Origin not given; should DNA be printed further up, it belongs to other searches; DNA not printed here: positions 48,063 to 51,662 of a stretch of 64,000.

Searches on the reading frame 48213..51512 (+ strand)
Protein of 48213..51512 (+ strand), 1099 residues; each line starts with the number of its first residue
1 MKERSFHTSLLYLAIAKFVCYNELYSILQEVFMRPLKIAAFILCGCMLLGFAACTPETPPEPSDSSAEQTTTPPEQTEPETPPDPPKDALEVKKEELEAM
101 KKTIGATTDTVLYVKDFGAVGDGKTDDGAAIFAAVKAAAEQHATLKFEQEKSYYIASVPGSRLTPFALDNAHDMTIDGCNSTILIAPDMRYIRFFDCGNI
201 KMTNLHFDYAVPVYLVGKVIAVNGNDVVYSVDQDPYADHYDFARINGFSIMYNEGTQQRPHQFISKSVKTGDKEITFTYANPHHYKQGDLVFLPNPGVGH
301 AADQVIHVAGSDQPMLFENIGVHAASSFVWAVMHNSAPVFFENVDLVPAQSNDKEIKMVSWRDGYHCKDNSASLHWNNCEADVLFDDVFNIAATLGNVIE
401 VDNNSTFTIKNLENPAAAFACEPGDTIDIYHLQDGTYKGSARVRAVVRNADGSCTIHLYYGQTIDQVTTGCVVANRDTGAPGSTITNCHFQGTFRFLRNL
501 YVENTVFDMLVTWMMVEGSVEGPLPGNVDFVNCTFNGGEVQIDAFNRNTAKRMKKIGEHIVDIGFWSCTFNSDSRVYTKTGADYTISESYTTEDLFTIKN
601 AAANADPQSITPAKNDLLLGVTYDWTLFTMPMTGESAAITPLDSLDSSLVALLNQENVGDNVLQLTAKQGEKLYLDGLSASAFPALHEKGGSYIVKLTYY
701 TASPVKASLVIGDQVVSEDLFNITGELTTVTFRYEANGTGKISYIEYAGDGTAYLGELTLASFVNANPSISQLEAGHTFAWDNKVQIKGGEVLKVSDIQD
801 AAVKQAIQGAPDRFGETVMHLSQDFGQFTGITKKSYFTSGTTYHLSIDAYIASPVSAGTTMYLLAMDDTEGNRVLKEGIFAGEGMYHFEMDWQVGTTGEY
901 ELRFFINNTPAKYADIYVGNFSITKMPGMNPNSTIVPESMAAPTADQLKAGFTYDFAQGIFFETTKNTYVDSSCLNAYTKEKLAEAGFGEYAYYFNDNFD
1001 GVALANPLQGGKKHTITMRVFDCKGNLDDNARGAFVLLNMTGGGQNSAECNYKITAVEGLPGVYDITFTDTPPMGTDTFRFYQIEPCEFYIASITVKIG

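Call 14: search_protein_families(library=pfam, proteins=[window:48213-51512:+], max_evalue=0.01)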
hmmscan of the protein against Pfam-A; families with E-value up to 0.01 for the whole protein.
window:48213-51512:+ (1099 aa): 1 family
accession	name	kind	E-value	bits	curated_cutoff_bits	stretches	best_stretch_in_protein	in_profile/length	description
PF12708.12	Pect-lyase_RHGA_epim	-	0.00043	20.6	27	1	114-141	4-33/213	Rhamnogalacturonase A/epimerase, pectate lyase-like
